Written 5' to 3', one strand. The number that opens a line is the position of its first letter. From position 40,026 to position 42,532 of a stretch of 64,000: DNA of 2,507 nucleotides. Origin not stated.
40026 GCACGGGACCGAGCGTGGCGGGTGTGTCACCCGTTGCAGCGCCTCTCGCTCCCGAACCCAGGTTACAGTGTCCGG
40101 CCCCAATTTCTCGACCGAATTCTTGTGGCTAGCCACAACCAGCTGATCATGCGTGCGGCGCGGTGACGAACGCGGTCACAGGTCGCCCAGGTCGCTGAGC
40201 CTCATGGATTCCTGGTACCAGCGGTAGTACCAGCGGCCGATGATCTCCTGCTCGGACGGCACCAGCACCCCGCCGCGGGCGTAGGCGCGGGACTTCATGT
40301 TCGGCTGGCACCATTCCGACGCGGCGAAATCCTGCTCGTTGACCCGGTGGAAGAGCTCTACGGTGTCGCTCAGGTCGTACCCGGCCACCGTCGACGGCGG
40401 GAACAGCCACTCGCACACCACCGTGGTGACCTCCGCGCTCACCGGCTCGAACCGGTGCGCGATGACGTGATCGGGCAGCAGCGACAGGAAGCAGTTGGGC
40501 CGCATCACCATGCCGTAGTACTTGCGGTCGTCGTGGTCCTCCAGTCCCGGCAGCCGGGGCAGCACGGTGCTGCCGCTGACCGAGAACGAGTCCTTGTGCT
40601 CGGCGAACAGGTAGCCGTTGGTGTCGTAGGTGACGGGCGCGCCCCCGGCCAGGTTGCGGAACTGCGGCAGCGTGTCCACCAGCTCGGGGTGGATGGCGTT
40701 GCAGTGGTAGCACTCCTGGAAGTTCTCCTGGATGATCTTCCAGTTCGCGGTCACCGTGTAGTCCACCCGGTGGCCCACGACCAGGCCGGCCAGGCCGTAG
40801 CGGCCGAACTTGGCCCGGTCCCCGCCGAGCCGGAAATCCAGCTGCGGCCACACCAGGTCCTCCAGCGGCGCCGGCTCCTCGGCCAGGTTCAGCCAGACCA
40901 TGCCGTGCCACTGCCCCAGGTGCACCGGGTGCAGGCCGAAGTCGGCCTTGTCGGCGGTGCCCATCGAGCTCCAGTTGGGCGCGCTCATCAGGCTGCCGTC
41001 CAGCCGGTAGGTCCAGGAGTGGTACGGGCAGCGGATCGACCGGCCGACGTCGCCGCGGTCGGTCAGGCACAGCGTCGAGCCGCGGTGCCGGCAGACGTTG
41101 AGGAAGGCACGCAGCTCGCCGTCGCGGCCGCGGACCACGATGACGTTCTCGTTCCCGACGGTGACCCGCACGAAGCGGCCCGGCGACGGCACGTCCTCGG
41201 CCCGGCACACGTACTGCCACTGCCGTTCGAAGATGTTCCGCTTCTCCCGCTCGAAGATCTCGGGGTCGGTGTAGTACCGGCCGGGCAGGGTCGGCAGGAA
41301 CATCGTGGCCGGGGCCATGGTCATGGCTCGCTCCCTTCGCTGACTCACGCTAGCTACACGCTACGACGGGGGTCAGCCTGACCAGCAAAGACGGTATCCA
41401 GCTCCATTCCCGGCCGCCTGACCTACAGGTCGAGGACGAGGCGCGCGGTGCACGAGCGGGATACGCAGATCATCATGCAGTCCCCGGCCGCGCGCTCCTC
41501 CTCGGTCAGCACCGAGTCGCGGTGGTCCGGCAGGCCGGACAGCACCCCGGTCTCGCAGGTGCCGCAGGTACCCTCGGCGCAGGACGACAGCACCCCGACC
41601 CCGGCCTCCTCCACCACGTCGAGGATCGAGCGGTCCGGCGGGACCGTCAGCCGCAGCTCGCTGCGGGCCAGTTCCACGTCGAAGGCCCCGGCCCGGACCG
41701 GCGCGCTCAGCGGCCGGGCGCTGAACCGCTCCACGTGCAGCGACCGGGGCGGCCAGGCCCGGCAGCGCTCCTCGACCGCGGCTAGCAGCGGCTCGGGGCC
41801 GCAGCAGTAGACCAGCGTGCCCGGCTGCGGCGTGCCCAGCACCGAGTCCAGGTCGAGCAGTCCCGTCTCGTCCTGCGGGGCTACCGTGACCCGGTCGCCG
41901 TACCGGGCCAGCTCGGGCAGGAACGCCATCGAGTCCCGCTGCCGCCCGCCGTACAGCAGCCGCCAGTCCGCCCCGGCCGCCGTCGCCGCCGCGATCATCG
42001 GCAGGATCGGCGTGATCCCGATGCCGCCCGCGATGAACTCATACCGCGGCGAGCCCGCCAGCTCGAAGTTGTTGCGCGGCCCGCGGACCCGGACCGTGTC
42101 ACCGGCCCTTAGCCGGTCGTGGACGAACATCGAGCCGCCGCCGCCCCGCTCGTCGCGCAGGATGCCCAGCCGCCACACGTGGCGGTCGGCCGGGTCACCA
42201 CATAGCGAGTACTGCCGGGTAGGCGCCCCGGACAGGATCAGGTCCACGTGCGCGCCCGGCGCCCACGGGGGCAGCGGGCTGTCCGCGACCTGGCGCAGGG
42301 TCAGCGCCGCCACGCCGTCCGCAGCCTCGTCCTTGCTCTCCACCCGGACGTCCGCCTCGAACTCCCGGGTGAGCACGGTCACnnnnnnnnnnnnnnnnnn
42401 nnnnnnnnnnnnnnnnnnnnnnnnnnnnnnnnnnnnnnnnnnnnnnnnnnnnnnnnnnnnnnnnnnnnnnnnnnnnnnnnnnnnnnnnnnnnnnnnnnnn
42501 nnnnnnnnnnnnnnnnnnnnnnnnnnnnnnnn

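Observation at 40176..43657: P450-reductase natural fusion directly upstream of a Rieske oxygenase that has no reductase of its own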

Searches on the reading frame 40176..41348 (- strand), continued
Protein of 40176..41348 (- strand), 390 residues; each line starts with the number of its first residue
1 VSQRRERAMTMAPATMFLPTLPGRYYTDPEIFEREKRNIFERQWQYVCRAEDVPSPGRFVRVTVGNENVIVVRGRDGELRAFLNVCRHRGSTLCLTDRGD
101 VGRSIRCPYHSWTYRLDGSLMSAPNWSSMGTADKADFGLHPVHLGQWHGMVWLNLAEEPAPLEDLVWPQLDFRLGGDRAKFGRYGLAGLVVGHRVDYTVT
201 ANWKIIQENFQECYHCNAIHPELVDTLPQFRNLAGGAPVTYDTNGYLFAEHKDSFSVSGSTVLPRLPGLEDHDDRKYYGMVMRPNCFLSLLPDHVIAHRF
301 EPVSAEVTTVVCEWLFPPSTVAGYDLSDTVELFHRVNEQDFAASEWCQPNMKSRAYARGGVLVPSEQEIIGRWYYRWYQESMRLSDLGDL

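Call 32: find_encoding_contigs(protein=P0162, flank=8000, max_places=1)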
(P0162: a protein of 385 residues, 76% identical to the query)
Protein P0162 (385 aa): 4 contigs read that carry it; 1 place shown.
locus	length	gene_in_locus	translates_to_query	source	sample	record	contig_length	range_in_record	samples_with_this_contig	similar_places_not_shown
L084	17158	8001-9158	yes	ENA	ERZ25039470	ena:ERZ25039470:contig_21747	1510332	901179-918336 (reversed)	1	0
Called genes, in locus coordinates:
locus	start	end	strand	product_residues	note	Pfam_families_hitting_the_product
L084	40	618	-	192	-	PF01872:RibD_C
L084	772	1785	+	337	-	PF04542:Sigma70_r2, PF04545:Sigma70_r4 (weak), PF08281:Sigma70_r4_2, PF12680:SnoaL_2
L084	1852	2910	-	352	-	PF00356:LacI, PF00532:Peripla_BP_1, PF13407:Peripla_BP_4, PF13377:Peripla_BP_3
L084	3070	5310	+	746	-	PF00067:p450, PF00111:Fer2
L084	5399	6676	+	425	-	PF17853:GGDEF_2, PF13556:HTH_30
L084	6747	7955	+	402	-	PF01266:DAO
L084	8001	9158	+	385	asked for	PF00355:Rieske, PF00848:Ring_hydroxyl_A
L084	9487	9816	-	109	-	-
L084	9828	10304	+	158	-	PF01053:Cys_Met_Meta_PP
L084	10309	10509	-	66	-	-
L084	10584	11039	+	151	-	PF00239:Resolvase (weak)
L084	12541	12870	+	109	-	PF14019:DUF4235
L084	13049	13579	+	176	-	PF06897:DUF1269 (weak)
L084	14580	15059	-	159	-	-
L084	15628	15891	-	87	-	-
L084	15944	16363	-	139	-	-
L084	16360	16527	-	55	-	-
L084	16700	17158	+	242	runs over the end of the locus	PF00440:TetR_N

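Call 57: find_encoding_contigs(protein=P0160, flank=7000, max_places=1)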
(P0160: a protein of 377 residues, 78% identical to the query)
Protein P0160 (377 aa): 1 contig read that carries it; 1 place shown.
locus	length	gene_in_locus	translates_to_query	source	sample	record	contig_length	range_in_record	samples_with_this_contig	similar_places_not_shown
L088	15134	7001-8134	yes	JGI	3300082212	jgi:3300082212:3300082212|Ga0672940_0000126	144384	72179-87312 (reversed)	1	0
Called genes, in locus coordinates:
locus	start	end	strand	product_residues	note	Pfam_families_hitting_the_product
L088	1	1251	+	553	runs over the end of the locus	-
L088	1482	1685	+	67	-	PF00313:CSD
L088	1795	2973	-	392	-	PF01411:tRNA-synt_2c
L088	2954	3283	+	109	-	-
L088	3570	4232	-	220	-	PF13489:Methyltransf_23, PF00398:RrnaAD (weak), PF08241:Methyltransf_11, PF08242:Methyltransf_12, PF13649:Methyltransf_25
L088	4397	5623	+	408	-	PF17853:GGDEF_2, PF13556:HTH_30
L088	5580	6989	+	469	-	PF01266:DAO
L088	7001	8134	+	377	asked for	PF00355:Rieske, PF00848:Ring_hydroxyl_A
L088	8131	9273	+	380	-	PF01053:Cys_Met_Meta_PP, PF00155:Aminotran_1_2, PF00266:Aminotran_5 (weak)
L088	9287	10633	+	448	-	PF07690:MFS_1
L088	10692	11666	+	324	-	PF19300:BPD_transp_1_N, PF00528:BPD_transp_1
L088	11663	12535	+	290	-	PF00528:BPD_transp_1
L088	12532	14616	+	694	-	PF00005:ABC_tran, PF02463:SMC_N (faint), PF13191:AAA_16 (faint), PF13304:AAA_21 (faint), PF13401:AAA_22 (faint), PF08352:oligo_HPY, PF00005:ABC_tran, PF08352:oligo_HPY, +1 more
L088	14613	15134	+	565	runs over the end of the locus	PF00496:SBP_bac_5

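Call 58: find_encoding_contigs(protein=P0174, flank=7000, max_places=1)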
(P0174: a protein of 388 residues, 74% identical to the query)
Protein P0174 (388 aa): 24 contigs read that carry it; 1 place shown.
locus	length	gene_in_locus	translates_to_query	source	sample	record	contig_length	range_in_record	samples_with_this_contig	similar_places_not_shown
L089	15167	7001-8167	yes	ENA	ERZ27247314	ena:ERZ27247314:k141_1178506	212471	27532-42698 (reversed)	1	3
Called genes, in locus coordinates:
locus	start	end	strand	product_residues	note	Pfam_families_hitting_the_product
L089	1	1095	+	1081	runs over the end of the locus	PF00668:Condensation, PF00501:AMP-binding, PF13193:AMP-binding_C, PF00550:PP-binding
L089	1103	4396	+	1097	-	PF00668:Condensation, PF00501:AMP-binding, PF13193:AMP-binding_C, PF00550:PP-binding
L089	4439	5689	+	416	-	PF17853:GGDEF_2 (faint), PF02954:HTH_8 (faint), PF13556:HTH_30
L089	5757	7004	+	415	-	PF01266:DAO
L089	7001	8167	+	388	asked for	PF00355:Rieske, PF00848:Ring_hydroxyl_A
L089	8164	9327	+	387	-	PF01053:Cys_Met_Meta_PP, PF00155:Aminotran_1_2 (weak), PF01041:DegT_DnrJ_EryC1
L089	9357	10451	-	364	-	-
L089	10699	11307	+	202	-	PF00475:IGPD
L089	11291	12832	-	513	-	PF00501:AMP-binding, PF13193:AMP-binding_C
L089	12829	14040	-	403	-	PF01757:Acyl_transf_3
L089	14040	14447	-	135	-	PF00903:Glyoxalase, PF22677:Ble-like_N (faint)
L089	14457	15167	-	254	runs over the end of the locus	PF02679:ComA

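Call 59: find_encoding_contigs(protein=P0206, flank=7000, max_places=1)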
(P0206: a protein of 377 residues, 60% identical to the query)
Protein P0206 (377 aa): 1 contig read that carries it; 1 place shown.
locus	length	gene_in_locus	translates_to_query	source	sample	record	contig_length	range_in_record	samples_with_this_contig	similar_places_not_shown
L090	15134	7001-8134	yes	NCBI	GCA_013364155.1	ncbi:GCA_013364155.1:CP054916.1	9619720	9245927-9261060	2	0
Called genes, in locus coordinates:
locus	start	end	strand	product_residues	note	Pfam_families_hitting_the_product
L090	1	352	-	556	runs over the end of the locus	PF00501:AMP-binding, PF13193:AMP-binding_C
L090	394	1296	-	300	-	PF13622:4HBT_3, PF20789:4HBT_3C, PF02551:Acyl_CoA_thio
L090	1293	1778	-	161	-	PF07883:Cupin_2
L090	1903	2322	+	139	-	PF01042:Ribonuc_L-PSP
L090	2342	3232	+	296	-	PF01557:FAA_hydrolase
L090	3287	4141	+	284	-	PF07848:PaaX, PF20803:PaaX_M, PF08223:PaaX_C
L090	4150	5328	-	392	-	PF01266:DAO, PF07992:Pyr_redox_2 (faint), PF13738:Pyr_redox_3 (faint)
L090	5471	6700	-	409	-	PF13556:HTH_30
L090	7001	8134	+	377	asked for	PF00355:Rieske, PF00848:Ring_hydroxyl_A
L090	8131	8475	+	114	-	PF00355:Rieske, PF13806:Rieske_2, PF22543:Rieske_4 (faint)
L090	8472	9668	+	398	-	PF01266:DAO (faint), PF07992:Pyr_redox_2, PF13738:Pyr_redox_3, PF00070:Pyr_redox, PF14759:Reductase_C (weak)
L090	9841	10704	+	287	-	PF00005:ABC_tran, PF02463:SMC_N (faint), PF13304:AAA_21 (faint)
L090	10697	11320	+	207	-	PF00528:BPD_transp_1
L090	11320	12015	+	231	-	PF00528:BPD_transp_1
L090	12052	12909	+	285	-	PF00497:SBP_bac_3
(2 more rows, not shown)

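Call 70: find_encoding_contigs(protein=P0127, flank=9000, max_places=2)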
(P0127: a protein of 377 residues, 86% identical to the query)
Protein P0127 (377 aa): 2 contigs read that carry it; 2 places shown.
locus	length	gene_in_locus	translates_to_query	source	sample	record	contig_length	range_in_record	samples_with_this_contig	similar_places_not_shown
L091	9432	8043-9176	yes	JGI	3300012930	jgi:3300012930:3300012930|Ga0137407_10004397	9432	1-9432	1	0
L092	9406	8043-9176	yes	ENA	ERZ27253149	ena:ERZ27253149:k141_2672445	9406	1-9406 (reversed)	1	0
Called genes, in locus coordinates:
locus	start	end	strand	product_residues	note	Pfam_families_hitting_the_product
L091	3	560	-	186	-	?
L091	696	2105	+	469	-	PF00890:FAD_binding_2, PF03486:HI0933_like (faint), PF12831:FAD_oxidored (weak)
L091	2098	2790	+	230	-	PF01370:Epimerase (weak), PF13561:adh_short_C2, PF00106:adh_short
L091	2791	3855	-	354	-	PF00356:LacI, PF00532:Peripla_BP_1, PF13407:Peripla_BP_4 (weak), PF13377:Peripla_BP_3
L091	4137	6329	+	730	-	PF00067:p450, PF00175:NAD_binding_1 (faint), PF00111:Fer2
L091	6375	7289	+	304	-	-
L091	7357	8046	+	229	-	-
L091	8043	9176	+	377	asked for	PF00355:Rieske, PF00848:Ring_hydroxyl_A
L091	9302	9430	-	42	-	?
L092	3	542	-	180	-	?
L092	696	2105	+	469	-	PF00890:FAD_binding_2, PF03486:HI0933_like (faint), PF12831:FAD_oxidored (weak)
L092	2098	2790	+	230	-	PF01370:Epimerase (weak), PF13561:adh_short_C2, PF00106:adh_short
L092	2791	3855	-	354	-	PF00356:LacI, PF00532:Peripla_BP_1, PF13407:Peripla_BP_4 (weak), PF13377:Peripla_BP_3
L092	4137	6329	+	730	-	PF00067:p450, PF00175:NAD_binding_1 (faint), PF00111:Fer2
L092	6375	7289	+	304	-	-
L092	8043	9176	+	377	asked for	PF00355:Rieske, PF00848:Ring_hydroxyl_A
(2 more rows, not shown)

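Call 71: find_encoding_contigs(protein=P0137, flank=9000, max_places=2)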
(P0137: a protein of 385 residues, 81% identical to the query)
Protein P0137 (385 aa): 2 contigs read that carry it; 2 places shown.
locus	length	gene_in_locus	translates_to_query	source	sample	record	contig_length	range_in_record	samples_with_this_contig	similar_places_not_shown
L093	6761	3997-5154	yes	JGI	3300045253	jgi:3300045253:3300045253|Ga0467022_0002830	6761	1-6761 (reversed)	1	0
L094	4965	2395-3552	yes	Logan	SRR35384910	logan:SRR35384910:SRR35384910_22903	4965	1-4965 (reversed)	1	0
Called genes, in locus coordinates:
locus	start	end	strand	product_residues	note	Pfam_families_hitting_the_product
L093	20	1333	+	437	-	PF00067:p450, PF00175:NAD_binding_1 (faint), PF22290:DmmA-like_N (weak), PF00111:Fer2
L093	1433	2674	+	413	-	PF17853:GGDEF_2 (weak), PF13556:HTH_30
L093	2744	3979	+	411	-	PF01266:DAO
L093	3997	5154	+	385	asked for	PF00355:Rieske, PF00848:Ring_hydroxyl_A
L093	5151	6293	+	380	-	PF01053:Cys_Met_Meta_PP, PF00266:Aminotran_5 (weak), PF00155:Aminotran_1_2 (weak)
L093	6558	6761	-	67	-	?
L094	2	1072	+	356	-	?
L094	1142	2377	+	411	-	PF01266:DAO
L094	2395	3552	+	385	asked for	PF00355:Rieske, PF00848:Ring_hydroxyl_A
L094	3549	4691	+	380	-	PF01053:Cys_Met_Meta_PP, PF00266:Aminotran_5 (weak), PF00155:Aminotran_1_2 (weak)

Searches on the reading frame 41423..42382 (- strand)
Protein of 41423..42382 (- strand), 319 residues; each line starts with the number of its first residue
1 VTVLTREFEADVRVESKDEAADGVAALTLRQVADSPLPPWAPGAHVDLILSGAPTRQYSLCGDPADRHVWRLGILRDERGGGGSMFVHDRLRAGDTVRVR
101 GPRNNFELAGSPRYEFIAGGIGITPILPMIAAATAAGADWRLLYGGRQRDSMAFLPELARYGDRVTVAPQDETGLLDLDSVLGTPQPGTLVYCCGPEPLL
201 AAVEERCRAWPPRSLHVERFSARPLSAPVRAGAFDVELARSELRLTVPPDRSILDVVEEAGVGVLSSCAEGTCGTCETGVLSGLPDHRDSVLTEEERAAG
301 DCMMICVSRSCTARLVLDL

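Call 61: search_solved_structures(query=window:41423-42382:-, max_evalue=1e-20)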
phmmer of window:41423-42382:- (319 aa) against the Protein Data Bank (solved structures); distinct sequences matched with E-value up to 1e-20: 4.
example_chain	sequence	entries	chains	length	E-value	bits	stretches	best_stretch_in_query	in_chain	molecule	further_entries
6kbh_A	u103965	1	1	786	2.1e-83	283.3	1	14-319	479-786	Cytochrome P450 monooxygenase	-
6laa_A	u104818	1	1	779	2.3e-72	247.1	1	14-319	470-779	Cytochrome P450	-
2pia_A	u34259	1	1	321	1.4e-57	198.4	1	12-319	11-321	PHTHALATE DIOXYGENASE REDUCTASE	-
7ylr_A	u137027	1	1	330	3e-54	187.5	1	35-319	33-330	Ferredoxin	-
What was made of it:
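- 41426..42367 (-): PFOR-type reductase domain (FMN RQYSL, NAD GGIGITP, plant-type [2Fe-2S] C-x4-C-x2-C...C at 41450..41581). PDB ranking: 6kbh 283 bits, 6laa 247, PDR 2pia 198 (call 61).
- It groups with CYP116B reductase domains (call 61). The reductase domain is nearest to CYP116B reductase domains (call 61).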
